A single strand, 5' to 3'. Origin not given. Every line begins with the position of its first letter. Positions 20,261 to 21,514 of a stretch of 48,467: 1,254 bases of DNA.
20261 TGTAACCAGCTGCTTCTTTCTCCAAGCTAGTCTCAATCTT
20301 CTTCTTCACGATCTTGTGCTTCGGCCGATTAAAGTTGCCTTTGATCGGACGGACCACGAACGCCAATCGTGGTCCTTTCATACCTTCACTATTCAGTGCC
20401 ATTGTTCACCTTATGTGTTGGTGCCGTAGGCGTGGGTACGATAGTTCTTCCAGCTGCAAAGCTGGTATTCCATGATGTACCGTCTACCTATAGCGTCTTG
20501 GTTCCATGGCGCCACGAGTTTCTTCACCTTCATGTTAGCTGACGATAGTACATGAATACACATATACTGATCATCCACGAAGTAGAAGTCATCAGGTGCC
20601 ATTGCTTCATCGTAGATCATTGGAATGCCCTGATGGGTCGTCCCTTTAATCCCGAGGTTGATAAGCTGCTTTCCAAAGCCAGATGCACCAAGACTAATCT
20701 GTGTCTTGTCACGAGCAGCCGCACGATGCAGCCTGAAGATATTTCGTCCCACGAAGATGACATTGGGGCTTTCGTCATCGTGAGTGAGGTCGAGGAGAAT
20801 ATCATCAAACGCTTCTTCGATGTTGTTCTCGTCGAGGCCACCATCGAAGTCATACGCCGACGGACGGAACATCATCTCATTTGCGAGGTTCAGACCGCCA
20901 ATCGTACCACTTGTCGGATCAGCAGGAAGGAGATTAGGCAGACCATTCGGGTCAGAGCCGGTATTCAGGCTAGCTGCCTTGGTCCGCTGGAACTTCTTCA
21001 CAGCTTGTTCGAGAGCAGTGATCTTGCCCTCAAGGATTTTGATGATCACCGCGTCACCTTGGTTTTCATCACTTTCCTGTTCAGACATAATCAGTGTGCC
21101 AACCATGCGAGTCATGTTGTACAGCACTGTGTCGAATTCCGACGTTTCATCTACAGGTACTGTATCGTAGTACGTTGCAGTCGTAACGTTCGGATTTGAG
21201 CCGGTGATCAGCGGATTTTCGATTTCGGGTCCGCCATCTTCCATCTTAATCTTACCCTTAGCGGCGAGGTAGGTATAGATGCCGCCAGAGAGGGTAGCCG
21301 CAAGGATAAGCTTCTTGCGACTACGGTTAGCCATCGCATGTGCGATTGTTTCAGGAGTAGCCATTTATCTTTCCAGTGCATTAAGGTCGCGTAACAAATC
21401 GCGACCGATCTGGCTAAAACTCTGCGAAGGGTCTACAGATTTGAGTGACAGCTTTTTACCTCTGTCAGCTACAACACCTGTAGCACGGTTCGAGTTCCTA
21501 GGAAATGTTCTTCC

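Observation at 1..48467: Genome-wide palindromic motif RCTACA-N5-TGTAGY: at least 41 perfect copies where about 0.05 are expected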

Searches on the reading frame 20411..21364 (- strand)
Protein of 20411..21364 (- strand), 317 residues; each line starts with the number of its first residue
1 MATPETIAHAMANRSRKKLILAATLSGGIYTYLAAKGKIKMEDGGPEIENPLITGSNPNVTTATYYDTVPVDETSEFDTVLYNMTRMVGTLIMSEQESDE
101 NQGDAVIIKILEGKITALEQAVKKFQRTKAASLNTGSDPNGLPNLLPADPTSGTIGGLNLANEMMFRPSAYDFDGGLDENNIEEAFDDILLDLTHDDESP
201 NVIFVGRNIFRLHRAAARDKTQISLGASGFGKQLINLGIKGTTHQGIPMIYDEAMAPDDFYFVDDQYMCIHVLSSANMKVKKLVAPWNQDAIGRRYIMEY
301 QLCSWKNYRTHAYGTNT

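Call 6: search_protein_families(library=pfam, proteins=[window:20411-21364:-], max_evalue=0.01)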
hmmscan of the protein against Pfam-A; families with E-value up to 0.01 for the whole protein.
window:20411-21364:- (317 aa): 0 families

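Call 7: search_protein_families(library=phrogs, proteins=[window:20411-21364:-], max_evalue=0.001)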
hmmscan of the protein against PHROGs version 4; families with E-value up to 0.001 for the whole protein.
window:20411-21364:- (317 aa): 1 family
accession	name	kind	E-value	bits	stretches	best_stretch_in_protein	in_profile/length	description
phrog_9953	-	head and packaging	4.4e-28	99.6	1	10-294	16-307/329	major head protein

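Call 44: search_dna_similar(query=window:20411-21364:-, collection=phages, mode=protein, max_rows=15, max_evalue=0.001)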
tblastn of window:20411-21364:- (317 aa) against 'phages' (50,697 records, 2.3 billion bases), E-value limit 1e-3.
Records with a match: 7; places in all: 7; records where one place covers at least 80% of the query: 6.
Best place of each record, by identity: <60% 7.
By first word of the organism name: Myxococcus 3; Bacteriophage 2; Bradyrhizobium 1; Stenotrophomonas 1.
By host as written in the record: - 2; Myxococcus xanthus strain DK883 2; Bradyrhizobium japonicum S10J 1; Stenotrophomonas maltophilia 1207 1; Myxococcus xanthus 1.
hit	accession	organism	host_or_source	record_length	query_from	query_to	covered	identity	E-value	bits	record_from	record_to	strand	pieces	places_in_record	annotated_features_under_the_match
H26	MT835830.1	Bacteriophage sp.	human fecal samples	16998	11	305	93%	22.3%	1e-5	53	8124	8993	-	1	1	record has no annotation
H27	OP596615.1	Bradyrhizobium phage ppBjS10J-1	Bradyrhizobium japonicum S10J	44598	1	292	92%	21.4%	2e-7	59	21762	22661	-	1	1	major capsid protein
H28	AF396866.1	Myxococcus phage Mx8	Myxococcus xanthus strain DK883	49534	24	305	89%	21.6%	2e-7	58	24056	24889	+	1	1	major virion structural protein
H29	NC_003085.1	Myxococcus phage Mx8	Myxococcus xanthus strain DK883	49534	24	305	89%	21.6%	2e-7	58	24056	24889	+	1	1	major head protein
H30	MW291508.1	Stenotrophomonas phage BUCT555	Stenotrophomonas maltophilia 1207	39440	1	252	79%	24.0%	2e-8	62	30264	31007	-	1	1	major capsid protein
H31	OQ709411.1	Myxococcus phage Mx9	Myxococcus xanthus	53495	24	305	89%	21.3%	7e-11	69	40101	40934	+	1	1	putative major capsid protein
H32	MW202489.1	Bacteriophage sp.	Manatee Spring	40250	29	291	83%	22.1%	5e-9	63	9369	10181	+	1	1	major virion structural protein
